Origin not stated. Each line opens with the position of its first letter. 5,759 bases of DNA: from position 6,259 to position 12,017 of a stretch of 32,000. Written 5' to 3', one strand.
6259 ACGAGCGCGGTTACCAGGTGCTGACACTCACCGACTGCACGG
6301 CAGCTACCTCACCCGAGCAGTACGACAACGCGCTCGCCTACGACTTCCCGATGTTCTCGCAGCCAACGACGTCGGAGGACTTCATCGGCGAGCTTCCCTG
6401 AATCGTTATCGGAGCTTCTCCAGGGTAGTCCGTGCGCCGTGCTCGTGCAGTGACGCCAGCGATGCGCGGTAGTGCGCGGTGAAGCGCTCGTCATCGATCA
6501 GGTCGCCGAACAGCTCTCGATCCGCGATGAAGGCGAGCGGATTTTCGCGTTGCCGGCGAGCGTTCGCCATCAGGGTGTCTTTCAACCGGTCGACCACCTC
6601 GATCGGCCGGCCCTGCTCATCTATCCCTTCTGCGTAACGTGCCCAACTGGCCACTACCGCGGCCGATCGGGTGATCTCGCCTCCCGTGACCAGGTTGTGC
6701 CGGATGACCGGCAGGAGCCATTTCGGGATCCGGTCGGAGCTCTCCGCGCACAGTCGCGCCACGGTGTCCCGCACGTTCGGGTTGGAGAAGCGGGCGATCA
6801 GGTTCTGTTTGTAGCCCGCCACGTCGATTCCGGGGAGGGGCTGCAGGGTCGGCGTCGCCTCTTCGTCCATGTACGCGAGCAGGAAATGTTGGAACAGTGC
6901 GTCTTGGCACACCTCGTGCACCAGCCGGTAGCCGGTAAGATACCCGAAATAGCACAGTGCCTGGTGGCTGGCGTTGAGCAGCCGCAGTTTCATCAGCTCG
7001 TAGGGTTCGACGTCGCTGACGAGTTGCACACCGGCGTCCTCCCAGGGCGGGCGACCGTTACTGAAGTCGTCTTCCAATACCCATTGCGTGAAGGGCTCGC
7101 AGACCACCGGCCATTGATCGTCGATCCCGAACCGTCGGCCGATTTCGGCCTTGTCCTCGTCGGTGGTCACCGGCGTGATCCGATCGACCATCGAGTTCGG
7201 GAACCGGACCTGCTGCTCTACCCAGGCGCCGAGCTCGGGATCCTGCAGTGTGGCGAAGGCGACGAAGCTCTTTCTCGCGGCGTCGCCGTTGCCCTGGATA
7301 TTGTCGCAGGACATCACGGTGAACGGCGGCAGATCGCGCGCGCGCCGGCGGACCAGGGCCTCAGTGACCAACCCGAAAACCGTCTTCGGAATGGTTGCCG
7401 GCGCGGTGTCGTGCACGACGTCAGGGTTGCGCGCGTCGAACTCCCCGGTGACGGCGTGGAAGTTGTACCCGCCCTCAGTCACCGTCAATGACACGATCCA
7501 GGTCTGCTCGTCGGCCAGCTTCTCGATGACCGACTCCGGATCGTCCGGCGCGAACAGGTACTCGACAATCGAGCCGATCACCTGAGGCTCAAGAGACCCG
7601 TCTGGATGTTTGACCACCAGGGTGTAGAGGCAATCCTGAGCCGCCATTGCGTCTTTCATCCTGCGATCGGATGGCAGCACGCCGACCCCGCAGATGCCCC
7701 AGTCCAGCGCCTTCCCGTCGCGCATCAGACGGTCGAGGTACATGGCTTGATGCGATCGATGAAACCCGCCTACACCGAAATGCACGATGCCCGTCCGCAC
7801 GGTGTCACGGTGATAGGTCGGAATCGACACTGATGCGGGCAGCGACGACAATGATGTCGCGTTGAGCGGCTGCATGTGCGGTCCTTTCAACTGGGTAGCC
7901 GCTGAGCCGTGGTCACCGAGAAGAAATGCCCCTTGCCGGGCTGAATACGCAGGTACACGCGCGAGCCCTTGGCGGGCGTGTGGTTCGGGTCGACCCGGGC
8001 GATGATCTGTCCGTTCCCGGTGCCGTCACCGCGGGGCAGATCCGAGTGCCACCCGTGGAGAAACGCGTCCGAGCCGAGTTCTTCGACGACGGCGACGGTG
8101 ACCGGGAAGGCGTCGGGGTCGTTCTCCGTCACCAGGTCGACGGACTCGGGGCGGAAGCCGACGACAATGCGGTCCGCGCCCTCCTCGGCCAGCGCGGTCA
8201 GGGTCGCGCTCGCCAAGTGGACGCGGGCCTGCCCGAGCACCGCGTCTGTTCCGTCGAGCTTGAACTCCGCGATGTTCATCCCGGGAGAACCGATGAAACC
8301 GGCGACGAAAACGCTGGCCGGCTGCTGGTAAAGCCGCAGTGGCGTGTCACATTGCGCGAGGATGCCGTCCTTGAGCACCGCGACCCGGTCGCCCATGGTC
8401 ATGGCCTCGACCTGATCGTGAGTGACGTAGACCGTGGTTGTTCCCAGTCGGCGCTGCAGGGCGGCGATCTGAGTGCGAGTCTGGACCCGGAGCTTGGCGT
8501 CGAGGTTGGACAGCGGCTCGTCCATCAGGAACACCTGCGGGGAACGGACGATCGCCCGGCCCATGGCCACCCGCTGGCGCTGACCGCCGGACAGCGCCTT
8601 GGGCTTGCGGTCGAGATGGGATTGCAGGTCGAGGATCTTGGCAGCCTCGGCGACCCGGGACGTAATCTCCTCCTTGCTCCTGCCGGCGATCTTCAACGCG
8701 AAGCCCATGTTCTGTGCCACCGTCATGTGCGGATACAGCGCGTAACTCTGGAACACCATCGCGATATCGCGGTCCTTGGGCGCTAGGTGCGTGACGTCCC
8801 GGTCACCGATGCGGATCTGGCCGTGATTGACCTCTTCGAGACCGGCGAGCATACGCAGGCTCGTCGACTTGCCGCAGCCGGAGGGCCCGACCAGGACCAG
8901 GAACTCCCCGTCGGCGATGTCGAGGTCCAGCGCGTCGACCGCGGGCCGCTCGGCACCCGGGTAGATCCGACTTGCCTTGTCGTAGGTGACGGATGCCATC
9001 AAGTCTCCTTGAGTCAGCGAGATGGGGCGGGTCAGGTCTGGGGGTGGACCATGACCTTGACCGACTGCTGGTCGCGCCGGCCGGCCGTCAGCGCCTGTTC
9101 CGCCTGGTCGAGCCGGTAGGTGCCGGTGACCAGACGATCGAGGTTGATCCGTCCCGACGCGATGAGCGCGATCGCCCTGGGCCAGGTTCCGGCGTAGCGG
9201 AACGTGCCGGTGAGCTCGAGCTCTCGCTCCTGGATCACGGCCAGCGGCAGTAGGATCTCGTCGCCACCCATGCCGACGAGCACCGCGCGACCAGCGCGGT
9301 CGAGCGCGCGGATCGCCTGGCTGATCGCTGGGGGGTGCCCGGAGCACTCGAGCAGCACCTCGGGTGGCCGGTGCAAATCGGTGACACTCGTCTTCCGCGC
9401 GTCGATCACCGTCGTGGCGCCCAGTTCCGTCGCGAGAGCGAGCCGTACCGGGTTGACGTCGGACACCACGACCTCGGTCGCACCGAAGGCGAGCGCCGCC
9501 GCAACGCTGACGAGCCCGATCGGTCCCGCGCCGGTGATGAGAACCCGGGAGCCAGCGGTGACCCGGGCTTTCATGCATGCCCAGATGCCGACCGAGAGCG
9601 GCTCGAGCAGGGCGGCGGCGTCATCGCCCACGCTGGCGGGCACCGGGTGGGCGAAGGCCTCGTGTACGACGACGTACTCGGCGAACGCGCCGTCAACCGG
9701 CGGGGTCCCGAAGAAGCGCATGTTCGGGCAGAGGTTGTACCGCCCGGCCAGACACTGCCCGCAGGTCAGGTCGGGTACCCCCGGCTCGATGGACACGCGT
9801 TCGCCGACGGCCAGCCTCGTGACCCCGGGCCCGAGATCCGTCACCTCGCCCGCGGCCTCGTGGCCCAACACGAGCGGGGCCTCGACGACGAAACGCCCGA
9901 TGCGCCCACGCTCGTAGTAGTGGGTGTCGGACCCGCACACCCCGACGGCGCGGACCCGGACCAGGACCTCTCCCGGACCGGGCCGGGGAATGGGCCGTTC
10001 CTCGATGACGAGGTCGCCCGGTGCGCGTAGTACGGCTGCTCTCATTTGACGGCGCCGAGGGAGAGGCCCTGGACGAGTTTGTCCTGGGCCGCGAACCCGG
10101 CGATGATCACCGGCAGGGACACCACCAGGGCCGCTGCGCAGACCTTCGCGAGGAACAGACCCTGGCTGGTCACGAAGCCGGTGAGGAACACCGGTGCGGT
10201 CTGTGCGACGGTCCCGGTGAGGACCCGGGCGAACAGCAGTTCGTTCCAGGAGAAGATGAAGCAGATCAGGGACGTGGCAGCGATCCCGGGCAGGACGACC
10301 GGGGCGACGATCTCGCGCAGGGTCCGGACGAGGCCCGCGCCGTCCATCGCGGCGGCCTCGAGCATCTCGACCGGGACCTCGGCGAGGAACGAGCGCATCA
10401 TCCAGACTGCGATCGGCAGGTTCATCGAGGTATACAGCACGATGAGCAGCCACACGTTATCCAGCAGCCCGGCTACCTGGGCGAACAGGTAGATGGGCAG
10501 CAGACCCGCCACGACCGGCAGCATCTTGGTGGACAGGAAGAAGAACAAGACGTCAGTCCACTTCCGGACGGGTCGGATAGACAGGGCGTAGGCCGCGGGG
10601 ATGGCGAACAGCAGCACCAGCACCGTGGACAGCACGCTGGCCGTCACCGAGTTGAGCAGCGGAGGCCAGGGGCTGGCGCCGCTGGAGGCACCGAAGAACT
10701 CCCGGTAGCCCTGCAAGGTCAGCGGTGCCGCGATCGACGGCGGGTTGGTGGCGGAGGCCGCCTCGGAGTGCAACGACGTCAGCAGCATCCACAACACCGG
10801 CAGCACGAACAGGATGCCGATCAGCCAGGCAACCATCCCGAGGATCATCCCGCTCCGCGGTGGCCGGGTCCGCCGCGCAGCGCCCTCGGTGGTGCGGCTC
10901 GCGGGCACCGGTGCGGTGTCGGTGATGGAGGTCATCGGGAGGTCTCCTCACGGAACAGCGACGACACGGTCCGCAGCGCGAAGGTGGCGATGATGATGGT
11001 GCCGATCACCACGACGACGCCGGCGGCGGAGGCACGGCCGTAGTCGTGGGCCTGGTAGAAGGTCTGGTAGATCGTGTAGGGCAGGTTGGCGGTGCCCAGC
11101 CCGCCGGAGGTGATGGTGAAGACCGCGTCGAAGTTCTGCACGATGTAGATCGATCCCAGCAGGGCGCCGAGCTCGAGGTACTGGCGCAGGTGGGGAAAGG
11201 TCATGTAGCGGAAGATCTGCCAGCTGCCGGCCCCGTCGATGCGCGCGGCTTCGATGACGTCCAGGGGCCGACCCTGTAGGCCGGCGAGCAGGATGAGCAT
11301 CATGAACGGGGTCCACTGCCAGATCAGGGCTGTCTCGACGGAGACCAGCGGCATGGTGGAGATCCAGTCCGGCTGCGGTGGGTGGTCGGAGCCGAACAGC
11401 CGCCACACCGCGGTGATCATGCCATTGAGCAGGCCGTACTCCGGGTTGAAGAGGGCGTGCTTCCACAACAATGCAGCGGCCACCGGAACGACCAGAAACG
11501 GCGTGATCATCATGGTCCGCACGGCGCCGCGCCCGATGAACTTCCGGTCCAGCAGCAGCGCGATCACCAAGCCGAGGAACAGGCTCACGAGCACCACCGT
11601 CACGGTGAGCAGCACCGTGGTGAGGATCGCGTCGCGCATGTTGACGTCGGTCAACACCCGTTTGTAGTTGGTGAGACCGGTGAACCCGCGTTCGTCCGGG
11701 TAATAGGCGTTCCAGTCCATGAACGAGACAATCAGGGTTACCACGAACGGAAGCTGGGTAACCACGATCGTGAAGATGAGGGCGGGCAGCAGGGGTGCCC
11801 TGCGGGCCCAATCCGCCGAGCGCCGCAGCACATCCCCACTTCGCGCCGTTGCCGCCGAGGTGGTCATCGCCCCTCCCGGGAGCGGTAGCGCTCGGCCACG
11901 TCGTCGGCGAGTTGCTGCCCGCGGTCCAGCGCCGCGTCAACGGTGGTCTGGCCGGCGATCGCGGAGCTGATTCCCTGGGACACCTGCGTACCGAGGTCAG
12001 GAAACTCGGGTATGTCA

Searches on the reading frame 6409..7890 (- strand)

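Call 58: search_protein_families(library=pfam, proteins=[window:6409-7890:-], max_evalue=0.00001)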
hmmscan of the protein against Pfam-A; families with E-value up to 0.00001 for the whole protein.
window:6409-7890:- (494 aa): 2 families
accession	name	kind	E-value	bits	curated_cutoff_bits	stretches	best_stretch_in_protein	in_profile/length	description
PF01232.29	Mannitol_dh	-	2.7e-51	174.8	27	1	34-284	2-198/199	Mannitol dehydrogenase Rossmann domain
PF08125.19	Mannitol_dh_C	-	4.6e-49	166.9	30.7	1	293-480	1-188/190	Mannitol dehydrogenase C-terminal domain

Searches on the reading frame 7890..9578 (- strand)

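Call 58: search_protein_families(library=pfam, proteins=[window:7890-9578:-], max_evalue=0.00001)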
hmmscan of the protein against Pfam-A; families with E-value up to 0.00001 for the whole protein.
window:7890-9578:- (563 aa): 2 families
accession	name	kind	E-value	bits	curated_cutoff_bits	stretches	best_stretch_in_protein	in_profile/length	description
PF00005.33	ABC_tran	-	1.1e-31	110.6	25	1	215-356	2-136/137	ABC transporter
PF17912.7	OB_MalK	-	1.5e-06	29.5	27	1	430-479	1-52/53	MalK OB fold domain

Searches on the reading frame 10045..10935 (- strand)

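Call 58: search_protein_families(library=pfam, proteins=[window:10045-10935:-], max_evalue=0.00001)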
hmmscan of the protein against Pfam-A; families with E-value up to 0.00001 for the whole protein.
window:10045-10935:- (297 aa): 1 family
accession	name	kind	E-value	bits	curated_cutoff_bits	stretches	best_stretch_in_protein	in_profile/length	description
PF00528.27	BPD_transp_1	-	2.7e-13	50.5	26.4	1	110-283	4-174/184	Binding-protein-dependent transport system inner membrane component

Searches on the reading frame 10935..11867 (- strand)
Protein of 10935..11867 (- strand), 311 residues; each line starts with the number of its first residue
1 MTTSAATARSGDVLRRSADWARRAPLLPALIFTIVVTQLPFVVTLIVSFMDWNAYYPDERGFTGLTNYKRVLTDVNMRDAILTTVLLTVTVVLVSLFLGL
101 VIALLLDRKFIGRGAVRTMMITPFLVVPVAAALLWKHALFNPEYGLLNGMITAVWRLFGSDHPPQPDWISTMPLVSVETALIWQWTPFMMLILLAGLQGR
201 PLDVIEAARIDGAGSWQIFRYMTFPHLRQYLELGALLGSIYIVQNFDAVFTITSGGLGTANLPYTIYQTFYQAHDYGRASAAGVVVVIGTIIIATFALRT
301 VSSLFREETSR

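Call 58: search_protein_families(library=pfam, proteins=[window:10935-11867:-], max_evalue=0.00001)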
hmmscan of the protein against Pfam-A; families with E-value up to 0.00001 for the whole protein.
window:10935-11867:- (311 aa): 1 family
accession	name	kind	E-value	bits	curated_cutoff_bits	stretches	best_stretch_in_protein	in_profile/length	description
PF00528.27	BPD_transp_1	-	1.2e-15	58.2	26.4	1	96-296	2-173/184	Binding-protein-dependent transport system inner membrane component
